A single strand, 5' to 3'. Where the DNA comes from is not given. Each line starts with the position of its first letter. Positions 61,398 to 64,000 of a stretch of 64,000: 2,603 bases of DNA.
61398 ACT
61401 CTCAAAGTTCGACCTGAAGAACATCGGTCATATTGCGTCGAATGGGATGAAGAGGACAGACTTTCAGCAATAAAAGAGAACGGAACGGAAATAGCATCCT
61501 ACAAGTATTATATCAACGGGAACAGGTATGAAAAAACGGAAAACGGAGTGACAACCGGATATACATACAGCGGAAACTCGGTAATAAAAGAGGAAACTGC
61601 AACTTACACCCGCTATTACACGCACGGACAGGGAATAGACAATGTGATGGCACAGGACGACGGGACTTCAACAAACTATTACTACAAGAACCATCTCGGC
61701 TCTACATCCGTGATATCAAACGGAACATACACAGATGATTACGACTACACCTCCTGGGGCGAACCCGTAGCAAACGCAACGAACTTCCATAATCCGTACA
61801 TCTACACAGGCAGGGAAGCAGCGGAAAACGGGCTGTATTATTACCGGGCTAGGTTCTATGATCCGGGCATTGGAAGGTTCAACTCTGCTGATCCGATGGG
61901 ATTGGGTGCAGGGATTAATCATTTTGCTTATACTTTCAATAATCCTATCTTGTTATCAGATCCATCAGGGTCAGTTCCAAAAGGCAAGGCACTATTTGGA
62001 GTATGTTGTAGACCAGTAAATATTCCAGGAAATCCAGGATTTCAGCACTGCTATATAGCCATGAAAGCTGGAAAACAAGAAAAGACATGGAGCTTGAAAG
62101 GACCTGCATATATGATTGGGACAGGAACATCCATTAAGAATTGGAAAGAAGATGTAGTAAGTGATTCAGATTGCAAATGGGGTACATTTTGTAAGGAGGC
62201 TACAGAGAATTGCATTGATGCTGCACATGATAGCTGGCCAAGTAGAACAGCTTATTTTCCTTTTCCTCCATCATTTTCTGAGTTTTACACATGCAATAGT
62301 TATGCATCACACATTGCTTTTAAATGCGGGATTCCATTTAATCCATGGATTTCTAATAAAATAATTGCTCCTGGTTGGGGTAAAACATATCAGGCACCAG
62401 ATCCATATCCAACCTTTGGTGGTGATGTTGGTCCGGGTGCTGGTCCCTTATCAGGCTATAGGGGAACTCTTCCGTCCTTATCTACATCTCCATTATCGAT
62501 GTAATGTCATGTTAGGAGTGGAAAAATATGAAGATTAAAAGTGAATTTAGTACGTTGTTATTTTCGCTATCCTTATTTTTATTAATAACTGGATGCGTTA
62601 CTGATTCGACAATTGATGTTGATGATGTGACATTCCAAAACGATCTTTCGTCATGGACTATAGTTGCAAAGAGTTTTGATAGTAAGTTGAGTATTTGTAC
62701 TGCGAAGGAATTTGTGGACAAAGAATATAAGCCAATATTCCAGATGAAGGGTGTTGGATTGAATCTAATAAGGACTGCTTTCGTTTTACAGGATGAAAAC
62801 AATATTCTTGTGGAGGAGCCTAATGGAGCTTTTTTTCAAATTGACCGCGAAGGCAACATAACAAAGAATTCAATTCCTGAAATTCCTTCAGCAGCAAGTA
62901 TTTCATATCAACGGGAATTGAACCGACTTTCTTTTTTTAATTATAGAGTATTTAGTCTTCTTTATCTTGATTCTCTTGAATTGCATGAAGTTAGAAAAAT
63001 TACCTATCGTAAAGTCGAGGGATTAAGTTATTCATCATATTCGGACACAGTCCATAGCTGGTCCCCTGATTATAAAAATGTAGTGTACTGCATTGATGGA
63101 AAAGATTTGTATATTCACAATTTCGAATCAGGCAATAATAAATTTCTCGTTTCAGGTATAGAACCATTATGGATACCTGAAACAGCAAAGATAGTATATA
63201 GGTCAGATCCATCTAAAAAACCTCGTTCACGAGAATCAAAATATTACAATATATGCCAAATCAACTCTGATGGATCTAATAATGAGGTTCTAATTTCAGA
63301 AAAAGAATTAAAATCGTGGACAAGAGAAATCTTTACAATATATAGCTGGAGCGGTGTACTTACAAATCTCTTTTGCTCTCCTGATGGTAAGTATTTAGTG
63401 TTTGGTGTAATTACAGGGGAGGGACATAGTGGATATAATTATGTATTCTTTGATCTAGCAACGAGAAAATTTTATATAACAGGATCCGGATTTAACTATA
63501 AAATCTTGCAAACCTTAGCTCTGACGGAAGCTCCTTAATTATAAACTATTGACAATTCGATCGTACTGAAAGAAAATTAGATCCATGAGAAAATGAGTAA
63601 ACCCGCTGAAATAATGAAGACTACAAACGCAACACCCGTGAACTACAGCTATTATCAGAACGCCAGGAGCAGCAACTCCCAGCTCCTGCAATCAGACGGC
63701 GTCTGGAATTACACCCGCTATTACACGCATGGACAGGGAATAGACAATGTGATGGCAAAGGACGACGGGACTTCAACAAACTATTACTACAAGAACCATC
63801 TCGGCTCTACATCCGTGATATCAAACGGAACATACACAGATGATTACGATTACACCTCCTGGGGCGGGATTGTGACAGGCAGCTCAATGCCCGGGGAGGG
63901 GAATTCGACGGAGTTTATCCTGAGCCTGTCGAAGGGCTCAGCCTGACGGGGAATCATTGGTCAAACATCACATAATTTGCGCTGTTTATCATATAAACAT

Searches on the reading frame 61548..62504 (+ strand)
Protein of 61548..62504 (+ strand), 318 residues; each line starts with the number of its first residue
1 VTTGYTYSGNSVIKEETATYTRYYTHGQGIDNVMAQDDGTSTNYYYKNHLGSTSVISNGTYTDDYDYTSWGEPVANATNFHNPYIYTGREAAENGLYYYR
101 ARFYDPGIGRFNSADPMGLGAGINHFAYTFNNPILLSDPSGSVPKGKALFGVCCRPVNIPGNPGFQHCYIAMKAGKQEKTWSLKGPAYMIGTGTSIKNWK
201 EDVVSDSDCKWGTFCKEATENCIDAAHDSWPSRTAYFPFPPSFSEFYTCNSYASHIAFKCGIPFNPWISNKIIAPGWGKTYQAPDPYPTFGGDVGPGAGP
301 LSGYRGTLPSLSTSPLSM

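Call 55: search_protein_families(library=ncbifam, proteins=[window:61548-62504:+])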
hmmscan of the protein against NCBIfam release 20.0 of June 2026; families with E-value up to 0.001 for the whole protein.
window:61548-62504:+ (318 aa): 2 families
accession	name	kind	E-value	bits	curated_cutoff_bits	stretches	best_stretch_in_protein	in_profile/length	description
TIGR03696.1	Rhs_assc_core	domain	4.8e-22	78.3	32.5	1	67-141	1-75/76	RHS repeat-associated core domain-containing protein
NF041261.1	RHS_core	equivalog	4.4e-09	34.7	2000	1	64-140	1181-1259/1261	RHS element core protein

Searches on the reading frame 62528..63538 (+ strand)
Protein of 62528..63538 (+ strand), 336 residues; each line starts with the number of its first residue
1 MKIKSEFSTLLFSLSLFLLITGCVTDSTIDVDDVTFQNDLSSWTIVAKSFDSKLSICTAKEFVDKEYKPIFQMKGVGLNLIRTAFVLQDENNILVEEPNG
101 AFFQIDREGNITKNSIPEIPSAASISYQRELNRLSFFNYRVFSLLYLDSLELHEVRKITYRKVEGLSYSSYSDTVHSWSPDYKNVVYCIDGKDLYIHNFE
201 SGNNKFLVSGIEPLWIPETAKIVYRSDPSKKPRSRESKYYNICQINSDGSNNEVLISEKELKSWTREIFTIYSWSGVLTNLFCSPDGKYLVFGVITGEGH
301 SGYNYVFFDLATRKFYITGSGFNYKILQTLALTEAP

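Call 27: find_encoding_contigs(protein=window:62528-63538:+, flank=4000, max_places=6)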
Protein window:62528-63538:+ (336 aa): no gene with exactly this product is on record in the collection.

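Call 55: search_protein_families(library=ncbifam, proteins=[window:62528-63538:+])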
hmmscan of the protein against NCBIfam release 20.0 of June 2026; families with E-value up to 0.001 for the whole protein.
window:62528-63538:+ (336 aa): 0 families

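Call 60: search_protein_families(library=pfam, proteins=[window:62528-63538:+], max_evalue=0.01)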
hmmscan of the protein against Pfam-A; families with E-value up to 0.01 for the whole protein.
window:62528-63538:+ (336 aa): 0 families

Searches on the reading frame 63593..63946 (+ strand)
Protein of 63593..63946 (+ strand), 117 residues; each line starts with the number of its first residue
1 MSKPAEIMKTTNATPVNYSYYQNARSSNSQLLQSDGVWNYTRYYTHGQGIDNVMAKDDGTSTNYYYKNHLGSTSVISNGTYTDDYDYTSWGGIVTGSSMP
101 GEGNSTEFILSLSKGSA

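Call 29: find_encoding_contigs(protein=window:63593-63946:+, flank=4000, max_places=6)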
Protein window:63593-63946:+ (117 aa): no gene with exactly this product is on record in the collection.

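Call 60: search_protein_families(library=pfam, proteins=[window:63593-63946:+], max_evalue=0.01)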
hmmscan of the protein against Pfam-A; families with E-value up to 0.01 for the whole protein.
window:63593-63946:+ (117 aa): 0 families
